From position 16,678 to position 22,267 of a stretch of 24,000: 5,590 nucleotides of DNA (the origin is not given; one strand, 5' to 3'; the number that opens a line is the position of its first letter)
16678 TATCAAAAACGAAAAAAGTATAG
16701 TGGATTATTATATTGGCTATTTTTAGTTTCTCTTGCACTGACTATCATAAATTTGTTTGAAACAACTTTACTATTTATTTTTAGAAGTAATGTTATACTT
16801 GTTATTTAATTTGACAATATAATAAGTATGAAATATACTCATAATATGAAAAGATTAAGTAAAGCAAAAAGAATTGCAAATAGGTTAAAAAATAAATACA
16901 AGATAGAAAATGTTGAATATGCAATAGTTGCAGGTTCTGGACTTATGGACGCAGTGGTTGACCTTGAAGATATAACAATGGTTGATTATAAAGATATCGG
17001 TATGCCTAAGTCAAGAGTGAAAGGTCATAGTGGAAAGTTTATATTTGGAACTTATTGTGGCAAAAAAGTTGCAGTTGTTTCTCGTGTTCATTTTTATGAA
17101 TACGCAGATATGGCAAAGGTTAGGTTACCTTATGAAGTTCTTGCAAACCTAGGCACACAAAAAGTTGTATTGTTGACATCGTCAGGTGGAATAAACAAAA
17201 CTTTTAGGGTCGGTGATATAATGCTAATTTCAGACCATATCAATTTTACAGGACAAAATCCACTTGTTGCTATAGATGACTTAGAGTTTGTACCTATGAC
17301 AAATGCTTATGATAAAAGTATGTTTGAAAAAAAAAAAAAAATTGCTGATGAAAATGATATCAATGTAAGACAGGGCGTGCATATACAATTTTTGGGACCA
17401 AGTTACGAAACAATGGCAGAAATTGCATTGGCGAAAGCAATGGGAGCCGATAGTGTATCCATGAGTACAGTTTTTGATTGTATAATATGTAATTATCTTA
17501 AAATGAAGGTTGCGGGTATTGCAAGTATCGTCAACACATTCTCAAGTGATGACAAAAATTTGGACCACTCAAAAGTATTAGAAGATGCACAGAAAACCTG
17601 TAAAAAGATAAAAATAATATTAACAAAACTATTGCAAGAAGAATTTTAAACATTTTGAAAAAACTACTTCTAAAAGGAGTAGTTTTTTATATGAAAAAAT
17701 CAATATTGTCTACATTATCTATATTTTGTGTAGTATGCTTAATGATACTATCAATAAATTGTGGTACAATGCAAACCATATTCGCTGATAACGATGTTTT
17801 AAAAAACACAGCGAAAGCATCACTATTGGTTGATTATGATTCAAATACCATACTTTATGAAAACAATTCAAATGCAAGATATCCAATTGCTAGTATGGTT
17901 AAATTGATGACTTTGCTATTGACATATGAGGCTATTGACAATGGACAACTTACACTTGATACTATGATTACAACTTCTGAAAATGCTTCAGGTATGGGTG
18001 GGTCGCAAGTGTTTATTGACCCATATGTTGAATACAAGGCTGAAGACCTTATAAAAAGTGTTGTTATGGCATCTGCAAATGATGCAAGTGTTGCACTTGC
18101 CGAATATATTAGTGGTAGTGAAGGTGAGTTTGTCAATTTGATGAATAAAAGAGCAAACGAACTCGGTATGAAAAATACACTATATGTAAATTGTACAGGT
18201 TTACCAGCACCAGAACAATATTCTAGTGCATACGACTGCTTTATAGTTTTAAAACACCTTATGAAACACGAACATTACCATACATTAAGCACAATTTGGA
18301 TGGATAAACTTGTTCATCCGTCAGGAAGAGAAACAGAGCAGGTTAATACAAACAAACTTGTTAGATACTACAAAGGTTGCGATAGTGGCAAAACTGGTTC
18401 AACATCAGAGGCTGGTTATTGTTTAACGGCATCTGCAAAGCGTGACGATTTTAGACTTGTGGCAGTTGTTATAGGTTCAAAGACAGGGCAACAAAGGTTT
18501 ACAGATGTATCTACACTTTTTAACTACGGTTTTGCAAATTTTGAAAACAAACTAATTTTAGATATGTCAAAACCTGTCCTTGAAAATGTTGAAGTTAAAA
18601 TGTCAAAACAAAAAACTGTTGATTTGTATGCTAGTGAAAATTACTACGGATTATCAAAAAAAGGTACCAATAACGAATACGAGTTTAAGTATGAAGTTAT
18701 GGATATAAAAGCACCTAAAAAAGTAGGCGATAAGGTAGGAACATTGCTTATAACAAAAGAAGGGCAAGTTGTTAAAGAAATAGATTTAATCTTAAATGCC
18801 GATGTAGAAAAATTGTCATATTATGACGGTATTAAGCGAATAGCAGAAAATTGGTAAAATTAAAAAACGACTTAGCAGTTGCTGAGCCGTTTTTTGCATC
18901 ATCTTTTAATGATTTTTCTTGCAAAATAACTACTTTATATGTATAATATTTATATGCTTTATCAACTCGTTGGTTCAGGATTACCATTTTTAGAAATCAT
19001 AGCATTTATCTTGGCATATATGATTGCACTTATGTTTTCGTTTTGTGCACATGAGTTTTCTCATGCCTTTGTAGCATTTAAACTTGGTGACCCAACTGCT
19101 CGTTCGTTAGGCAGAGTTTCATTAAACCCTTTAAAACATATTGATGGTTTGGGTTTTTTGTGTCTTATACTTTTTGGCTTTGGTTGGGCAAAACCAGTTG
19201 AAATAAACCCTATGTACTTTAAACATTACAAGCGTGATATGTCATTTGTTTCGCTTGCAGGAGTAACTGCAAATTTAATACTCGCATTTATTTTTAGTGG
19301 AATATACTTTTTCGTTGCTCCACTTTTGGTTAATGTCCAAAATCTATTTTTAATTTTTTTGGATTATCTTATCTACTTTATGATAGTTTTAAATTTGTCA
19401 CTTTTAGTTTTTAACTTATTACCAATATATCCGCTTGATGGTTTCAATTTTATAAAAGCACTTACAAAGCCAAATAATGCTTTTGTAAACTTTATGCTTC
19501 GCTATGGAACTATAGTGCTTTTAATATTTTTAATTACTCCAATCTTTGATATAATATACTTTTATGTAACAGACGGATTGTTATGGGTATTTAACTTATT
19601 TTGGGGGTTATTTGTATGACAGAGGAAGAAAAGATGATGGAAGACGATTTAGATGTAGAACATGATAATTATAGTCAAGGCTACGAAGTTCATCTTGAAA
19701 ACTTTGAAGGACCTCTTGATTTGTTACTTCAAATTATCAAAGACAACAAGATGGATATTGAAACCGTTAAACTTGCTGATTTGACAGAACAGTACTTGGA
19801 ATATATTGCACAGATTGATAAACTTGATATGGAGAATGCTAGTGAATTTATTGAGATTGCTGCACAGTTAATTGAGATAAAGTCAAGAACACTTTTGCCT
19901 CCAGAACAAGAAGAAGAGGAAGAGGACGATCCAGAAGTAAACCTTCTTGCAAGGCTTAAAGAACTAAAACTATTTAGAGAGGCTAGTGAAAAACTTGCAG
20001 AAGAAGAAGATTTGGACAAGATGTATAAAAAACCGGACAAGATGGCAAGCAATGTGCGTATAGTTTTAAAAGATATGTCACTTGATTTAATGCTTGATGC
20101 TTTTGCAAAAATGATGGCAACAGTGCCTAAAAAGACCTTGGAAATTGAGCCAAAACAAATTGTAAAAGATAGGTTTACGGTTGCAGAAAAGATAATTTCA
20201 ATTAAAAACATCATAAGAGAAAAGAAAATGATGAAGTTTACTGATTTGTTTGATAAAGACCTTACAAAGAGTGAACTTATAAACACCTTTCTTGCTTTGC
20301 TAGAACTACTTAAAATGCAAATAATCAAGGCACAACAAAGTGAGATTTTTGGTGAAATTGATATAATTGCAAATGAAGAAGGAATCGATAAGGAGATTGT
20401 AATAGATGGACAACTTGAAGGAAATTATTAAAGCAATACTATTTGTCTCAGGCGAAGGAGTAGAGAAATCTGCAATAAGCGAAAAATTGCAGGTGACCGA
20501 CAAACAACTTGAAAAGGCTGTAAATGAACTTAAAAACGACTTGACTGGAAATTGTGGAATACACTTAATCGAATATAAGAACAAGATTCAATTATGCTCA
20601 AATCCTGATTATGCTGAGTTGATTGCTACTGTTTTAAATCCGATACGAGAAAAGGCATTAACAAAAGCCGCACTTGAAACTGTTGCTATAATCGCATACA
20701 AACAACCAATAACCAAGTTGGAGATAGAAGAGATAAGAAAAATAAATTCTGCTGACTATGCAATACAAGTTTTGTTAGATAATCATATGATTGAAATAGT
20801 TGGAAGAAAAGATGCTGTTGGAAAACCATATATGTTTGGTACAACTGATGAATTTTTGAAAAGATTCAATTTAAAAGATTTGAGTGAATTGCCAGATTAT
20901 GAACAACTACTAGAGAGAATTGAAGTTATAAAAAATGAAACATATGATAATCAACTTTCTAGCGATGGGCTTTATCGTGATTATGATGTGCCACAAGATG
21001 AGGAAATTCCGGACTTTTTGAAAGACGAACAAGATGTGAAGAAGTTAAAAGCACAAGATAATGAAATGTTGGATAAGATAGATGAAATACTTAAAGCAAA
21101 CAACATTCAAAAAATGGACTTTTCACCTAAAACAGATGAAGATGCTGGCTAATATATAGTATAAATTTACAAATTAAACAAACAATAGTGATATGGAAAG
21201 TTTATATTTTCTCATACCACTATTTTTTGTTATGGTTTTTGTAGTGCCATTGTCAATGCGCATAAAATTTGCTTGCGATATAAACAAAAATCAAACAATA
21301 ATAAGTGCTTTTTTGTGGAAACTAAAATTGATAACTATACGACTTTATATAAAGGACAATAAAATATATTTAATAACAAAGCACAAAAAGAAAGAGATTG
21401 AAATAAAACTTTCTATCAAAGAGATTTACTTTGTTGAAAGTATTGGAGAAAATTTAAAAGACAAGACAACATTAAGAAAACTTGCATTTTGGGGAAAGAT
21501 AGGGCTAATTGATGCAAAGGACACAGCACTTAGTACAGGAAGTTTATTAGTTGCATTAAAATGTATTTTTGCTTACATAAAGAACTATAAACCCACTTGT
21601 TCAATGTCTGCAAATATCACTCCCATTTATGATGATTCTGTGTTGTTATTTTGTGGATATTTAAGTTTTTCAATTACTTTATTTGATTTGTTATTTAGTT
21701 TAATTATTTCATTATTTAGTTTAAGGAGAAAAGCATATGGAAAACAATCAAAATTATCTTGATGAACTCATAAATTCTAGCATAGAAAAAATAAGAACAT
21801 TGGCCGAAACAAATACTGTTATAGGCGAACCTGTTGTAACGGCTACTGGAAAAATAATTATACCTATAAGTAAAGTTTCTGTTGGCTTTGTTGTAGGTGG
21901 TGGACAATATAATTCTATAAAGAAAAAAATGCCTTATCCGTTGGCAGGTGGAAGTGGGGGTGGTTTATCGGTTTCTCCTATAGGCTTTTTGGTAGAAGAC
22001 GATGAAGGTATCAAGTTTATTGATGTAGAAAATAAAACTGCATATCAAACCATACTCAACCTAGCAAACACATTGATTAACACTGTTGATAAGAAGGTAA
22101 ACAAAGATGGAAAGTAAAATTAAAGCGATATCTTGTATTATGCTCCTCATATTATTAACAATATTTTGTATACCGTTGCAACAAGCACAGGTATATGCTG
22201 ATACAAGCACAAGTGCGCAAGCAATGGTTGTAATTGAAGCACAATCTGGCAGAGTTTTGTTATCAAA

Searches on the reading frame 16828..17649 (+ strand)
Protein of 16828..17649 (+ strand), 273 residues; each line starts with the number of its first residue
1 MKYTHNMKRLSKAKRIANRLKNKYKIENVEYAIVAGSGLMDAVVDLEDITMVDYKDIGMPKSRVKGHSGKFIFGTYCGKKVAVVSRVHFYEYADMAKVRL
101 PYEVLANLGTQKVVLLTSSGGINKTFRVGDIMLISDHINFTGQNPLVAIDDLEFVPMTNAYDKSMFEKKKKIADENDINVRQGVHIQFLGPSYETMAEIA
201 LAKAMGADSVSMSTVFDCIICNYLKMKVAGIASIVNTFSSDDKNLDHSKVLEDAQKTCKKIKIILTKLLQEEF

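Call 9: search_protein_families(library=ncbifam, proteins=[window:16828-17649:+])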
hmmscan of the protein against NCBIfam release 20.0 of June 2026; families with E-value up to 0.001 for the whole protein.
window:16828-17649:+ (273 aa): 11 families
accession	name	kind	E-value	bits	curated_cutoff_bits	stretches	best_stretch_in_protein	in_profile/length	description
NF006054.0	PRK08202.1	equivalog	9.6e-73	245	218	1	8-270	3-272/274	purine-nucleoside phosphorylase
TIGR01697.1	PNPH-PUNA-XAPA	subfamily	7.8e-65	218.7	197.1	1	32-269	3-246/247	inosine/guanosine/xanthosine phosphorylase family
TIGR01700.1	PNPH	equivalog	1.3e-61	208.2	293.35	1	32-269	3-248/249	purine nucleoside phosphorylase I, inosine and guanosine-specific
TIGR01698.1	PUNP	equivalog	3.4e-57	193.7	302.6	1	31-268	2-243/245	purine-nucleoside phosphorylase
TIGR01699.1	XAPA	equivalog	7.1e-35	120.7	370.9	1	32-260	3-238/248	xanthosine phosphorylase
TIGR01694.1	MTAP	equivalog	1.6e-18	67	274.85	1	32-269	3-238/240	S-methyl-5'-thioadenosine phosphorylase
NF006599.0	PRK09136.1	equivalog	1.6e-16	60.3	223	1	31-271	4-246/247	S-methyl-5'-thioinosine phosphorylase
NF006334.0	PRK08564.1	equivalog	4.7e-13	48.9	382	1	27-270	6-248/267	S-methyl-5'-thioadenosine phosphorylase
NF006492.0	PRK08931.1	equivalog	2e-08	34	437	1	31-268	6-243/291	S-methyl-5'-thioadenosine phosphorylase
NF005876.0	PRK07823.1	equivalog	1.5e-05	24.3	306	1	68-267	37-240/267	S-methyl-5'-thioadenosine phosphorylase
NF005657.0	PRK07432.1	equivalog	0.00011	21.5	453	1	28-233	3-209/291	S-methyl-5'-thioadenosine phosphorylase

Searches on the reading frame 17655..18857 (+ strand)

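Call 9: search_protein_families(library=ncbifam, proteins=[window:17655-18857:+])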
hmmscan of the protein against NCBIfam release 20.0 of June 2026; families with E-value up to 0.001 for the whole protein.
window:17655-18857:+ (400 aa): 9 families
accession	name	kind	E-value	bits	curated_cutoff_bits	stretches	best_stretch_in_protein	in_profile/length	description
NF038273.1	strep_PBP3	exception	2.3e-50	171.8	490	1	27-372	4-371/407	D-alanyl-D-alanine carboxypeptidase PBP3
NF007445.0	PRK10001.1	equivalog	7.3e-48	163.3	765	1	16-390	6-380/400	serine-type D-Ala-D-Ala carboxypeptidase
NF008489.0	PRK11397.1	equivalog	4.7e-46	157.3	610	1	26-390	9-378/389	serine-type D-Ala-D-Ala carboxypeptidase DacD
NF008059.0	PRK10793.1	equivalog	8.6e-45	153.1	694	1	18-390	10-387/403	D-alanyl-D-alanine carboxypeptidase DacA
NF038258.2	PBP4_Staph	exception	1.1e-32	113.4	500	1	57-276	44-280/366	penicillin-binding protein PBP4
NF008668.0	PRK11669.1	equivalog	1.9e-30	106.1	294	1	17-288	9-276/316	D-alanyl-D-alanine endopeptidase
NF000471.1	vanY_of_D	exception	9.7e-13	48.1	625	1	51-285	97-344/354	transpeptidase-like D-Ala-D-Ala carboxypeptidase VanY-D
NF033103.1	bla_class_A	equivalog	0.0002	20.6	200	1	68-157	26-116/257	class A beta-lactamase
NF012099.1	SubclassA2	equivalog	0.00024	20.3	320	1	64-156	26-122/275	class A beta-lactamase, subclass A2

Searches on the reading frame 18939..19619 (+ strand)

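Call 28: search_protein_families(library=pfam, proteins=[window:18939-19619:+], max_evalue=0.00001)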
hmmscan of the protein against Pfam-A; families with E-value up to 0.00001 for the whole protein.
window:18939-19619:+ (226 aa): 1 family
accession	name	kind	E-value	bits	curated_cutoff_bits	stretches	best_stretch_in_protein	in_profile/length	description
PF02163.28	Peptidase_M50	-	4.9e-11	42.8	27.2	1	141-196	159-220/221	Peptidase family M50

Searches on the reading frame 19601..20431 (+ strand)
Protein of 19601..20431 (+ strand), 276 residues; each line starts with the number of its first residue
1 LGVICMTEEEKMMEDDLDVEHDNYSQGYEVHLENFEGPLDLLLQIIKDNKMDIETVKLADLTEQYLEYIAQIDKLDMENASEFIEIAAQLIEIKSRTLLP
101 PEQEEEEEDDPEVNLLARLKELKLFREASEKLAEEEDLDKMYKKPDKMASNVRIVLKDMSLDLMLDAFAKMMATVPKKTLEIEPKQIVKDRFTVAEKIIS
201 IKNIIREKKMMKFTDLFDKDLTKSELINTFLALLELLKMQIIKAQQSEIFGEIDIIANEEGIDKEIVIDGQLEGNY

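Call 28: search_protein_families(library=pfam, proteins=[window:19601-20431:+], max_evalue=0.00001)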
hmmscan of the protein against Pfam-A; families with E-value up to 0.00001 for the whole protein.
window:19601-20431:+ (276 aa): 1 family
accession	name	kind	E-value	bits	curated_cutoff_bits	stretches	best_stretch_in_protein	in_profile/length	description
PF02616.19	SMC_ScpA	-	2e-26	93.9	24.6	1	46-255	2-229/232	Segregation and condensation protein ScpA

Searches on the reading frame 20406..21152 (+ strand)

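Call 28: search_protein_families(library=pfam, proteins=[window:20406-21152:+], max_evalue=0.00001)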
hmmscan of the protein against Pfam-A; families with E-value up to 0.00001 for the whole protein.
window:20406-21152:+ (248 aa): 1 family
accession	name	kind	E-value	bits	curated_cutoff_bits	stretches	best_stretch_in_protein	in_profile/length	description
PF04079.22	SMC_ScpB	-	2.5e-46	157.6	27.4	1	7-164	2-159/160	Segregation and condensation complex subunit ScpB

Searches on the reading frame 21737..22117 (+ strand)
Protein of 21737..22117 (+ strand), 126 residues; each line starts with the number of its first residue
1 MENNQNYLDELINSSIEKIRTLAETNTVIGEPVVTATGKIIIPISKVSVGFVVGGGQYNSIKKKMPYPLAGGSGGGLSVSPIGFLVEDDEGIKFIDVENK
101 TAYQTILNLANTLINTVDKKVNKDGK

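Call 28: search_protein_families(library=pfam, proteins=[window:21737-22117:+], max_evalue=0.00001)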
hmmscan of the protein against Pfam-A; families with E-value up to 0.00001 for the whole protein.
window:21737-22117:+ (126 aa): 1 family
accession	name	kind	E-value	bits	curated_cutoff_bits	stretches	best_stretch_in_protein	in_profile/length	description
PF09579.15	Spore_YtfJ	-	2.4e-19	69.8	25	1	34-114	2-80/81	Sporulation protein YtfJ (Spore_YtfJ)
